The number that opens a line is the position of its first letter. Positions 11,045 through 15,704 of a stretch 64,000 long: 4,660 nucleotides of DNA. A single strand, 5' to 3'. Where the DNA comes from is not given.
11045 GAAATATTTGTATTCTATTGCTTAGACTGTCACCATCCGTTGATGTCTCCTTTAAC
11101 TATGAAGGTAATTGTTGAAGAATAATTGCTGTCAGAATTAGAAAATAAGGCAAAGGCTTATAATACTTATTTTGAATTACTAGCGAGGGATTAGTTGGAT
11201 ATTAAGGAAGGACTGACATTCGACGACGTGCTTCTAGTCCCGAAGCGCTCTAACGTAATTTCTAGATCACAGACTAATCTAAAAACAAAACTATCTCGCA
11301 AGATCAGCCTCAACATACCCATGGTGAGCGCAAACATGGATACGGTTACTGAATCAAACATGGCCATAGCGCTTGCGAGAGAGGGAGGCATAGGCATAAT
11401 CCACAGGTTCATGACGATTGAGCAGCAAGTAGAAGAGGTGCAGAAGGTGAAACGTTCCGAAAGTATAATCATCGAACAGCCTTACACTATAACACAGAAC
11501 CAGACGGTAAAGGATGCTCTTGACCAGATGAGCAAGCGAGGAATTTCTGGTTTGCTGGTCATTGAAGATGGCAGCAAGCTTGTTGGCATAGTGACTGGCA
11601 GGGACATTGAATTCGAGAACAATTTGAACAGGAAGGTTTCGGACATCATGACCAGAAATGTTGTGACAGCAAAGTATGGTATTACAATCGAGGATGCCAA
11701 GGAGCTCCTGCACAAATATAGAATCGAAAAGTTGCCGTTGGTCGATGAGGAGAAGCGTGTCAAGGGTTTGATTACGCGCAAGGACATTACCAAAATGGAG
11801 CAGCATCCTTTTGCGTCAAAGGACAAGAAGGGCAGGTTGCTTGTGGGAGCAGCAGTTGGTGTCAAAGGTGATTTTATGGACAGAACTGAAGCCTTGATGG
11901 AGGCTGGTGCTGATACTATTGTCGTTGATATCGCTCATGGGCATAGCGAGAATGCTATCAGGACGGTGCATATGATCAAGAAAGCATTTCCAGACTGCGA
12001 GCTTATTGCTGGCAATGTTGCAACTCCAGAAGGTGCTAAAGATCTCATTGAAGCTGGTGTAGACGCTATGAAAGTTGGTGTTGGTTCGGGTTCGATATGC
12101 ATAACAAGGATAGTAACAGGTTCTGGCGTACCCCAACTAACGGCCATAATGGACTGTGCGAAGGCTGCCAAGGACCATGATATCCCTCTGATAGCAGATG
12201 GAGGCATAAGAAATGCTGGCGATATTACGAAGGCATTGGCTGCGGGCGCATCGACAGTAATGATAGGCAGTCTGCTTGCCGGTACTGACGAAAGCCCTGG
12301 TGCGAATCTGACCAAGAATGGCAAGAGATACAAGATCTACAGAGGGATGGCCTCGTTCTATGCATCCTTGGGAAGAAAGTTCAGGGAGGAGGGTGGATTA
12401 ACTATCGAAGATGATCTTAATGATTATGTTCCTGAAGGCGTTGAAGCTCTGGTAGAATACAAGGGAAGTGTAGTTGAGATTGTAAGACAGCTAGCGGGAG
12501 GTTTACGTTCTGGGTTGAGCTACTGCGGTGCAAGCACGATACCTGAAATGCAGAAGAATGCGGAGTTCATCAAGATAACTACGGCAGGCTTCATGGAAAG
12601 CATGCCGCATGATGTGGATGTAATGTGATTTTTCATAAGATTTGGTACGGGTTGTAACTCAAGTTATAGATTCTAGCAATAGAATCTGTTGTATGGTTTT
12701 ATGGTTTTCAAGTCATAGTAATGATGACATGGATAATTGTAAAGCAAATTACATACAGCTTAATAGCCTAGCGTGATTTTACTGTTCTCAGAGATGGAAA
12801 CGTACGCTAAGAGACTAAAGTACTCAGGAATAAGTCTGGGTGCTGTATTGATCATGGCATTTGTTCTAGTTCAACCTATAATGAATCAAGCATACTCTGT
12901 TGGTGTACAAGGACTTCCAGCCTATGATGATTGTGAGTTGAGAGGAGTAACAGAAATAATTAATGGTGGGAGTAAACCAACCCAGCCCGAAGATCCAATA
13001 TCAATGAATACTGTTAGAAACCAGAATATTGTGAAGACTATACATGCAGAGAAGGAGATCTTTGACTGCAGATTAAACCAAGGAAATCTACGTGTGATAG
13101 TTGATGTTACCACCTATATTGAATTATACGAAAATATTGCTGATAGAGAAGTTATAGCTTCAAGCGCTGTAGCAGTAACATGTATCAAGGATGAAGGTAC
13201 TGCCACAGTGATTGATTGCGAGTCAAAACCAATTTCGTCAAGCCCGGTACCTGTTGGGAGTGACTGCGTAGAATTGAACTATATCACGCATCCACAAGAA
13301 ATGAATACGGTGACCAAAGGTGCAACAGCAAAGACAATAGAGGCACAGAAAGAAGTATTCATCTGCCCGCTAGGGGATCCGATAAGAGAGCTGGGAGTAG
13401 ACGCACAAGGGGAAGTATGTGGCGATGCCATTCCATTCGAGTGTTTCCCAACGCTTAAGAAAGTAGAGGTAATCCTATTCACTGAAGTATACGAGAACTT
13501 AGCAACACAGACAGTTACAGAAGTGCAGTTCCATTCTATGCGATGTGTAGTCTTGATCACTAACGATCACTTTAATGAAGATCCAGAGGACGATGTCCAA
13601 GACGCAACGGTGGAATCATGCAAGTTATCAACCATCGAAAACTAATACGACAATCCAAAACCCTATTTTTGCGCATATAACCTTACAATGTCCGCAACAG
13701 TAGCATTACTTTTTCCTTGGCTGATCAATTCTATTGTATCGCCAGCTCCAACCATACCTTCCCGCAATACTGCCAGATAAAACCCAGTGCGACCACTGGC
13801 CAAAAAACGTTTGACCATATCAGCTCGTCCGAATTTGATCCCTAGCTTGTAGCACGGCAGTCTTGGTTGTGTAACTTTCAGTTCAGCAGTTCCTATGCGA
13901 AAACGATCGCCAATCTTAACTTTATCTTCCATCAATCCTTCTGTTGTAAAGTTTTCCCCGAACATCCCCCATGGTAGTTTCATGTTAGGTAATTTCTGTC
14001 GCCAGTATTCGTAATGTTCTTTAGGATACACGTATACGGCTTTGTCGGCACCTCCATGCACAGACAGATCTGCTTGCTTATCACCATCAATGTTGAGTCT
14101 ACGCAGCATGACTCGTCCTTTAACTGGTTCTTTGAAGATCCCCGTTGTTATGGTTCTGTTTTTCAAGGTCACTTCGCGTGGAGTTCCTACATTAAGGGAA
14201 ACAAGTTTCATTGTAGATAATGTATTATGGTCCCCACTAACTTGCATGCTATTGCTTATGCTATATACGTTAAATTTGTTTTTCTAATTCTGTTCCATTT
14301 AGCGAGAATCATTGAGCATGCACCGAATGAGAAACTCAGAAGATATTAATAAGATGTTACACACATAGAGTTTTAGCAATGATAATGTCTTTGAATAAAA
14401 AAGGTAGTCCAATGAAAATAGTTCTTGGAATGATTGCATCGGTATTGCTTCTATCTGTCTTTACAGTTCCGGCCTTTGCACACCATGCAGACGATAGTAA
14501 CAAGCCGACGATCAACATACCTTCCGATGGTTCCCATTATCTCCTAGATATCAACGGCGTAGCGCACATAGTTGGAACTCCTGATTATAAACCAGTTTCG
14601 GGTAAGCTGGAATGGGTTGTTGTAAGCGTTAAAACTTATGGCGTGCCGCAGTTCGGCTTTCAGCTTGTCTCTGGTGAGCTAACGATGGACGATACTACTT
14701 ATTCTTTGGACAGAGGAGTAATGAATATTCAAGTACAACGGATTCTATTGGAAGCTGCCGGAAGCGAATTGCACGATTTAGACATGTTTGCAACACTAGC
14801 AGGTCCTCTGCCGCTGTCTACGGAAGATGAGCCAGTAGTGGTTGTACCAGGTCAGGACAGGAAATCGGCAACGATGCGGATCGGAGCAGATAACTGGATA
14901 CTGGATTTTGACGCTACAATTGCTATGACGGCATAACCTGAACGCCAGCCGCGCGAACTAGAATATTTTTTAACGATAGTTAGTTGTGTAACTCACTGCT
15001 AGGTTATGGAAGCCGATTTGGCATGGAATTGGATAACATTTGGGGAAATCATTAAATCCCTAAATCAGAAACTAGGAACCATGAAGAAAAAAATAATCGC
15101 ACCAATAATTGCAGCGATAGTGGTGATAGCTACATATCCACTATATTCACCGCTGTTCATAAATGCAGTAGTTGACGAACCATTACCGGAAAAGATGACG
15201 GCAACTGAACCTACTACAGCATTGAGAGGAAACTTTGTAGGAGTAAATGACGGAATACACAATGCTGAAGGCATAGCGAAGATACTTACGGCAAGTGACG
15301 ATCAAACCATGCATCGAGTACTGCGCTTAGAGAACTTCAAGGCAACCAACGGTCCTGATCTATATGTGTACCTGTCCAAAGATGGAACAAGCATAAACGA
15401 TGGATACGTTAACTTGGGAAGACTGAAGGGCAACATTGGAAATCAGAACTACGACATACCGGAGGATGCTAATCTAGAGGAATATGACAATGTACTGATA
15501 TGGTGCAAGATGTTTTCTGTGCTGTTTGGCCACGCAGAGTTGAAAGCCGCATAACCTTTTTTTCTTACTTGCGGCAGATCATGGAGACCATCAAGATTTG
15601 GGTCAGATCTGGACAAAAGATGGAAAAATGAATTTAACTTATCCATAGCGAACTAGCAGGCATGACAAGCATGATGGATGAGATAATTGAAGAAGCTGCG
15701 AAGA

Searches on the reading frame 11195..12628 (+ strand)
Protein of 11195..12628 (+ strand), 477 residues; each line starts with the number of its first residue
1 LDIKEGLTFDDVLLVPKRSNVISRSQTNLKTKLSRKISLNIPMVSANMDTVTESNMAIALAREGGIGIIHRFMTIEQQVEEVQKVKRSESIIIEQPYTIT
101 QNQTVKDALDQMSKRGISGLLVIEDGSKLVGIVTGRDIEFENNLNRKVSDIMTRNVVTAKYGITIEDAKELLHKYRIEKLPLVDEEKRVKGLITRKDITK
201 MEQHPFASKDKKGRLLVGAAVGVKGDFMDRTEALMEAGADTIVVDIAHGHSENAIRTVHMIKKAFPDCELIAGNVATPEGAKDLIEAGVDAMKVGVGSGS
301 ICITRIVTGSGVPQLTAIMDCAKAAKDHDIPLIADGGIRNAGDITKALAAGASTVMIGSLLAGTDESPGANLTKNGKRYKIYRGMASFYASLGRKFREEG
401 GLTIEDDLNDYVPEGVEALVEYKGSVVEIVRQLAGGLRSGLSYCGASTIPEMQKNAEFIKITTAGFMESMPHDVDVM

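Call 15: search_protein_families(library=pfam, proteins=[window:11195-12628:+], max_evalue=0.001)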
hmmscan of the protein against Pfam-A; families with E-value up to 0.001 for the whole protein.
window:11195-12628:+ (477 aa): 7 families
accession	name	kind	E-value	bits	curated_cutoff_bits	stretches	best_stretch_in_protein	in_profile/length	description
PF00478.31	IMPDH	-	1e-150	502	25.6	1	6-472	1-345/345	IMP dehydrogenase / GMP reductase domain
PF00571.33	CBS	-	5.8e-27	94.2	24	2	148-200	1-53/57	CBS domain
PF03060.21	NMO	-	4.3e-14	53.1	28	1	261-375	130-239/331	Nitronate monooxygenase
PF01070.24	FMN_dh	-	9.7e-11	41.7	24.9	1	9-359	30-303/350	FMN-dependent dehydrogenase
PF00977.27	His_biosynth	-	6.9e-07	29.4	23.6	1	321-361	65-105/228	Histidine biosynthesis protein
PF01180.27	DHO_dh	-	0.00024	20.8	27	1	326-361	237-272/291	Dihydroorotate dehydrogenase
PF04131.20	NanE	-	0.00058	19.5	27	0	227-362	53-177/192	Putative N-acetylmannosamine-6-phosphate epimerase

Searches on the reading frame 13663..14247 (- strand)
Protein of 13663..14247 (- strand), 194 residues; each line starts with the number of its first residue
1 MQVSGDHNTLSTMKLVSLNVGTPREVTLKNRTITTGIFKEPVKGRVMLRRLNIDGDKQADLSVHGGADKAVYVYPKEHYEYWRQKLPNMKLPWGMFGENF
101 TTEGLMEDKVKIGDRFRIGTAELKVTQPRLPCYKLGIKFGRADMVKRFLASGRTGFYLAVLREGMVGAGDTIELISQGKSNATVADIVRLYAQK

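Call 15: search_protein_families(library=pfam, proteins=[window:13663-14247:-], max_evalue=0.001)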
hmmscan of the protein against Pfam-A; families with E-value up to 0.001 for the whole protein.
window:13663-14247:- (194 aa): 1 family
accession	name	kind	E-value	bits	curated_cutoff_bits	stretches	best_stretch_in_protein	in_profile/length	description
PF03473.23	MOSC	-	1.1e-38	132.3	22.7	1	61-173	2-120/120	MOSC domain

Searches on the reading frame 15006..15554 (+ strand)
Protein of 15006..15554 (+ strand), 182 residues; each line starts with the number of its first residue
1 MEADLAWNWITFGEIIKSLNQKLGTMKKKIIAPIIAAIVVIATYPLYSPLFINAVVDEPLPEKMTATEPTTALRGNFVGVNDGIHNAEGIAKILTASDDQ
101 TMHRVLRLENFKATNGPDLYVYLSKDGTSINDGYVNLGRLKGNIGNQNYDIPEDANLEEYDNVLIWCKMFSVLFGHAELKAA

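Call 15: search_protein_families(library=pfam, proteins=[window:15006-15554:+], max_evalue=0.001)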
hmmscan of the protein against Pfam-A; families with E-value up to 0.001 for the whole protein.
window:15006-15554:+ (182 aa): 1 family
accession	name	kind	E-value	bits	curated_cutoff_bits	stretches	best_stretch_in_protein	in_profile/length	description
PF10517.14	DM13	-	1.7e-20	74.1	25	1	84-179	6-105/105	Electron transfer DM13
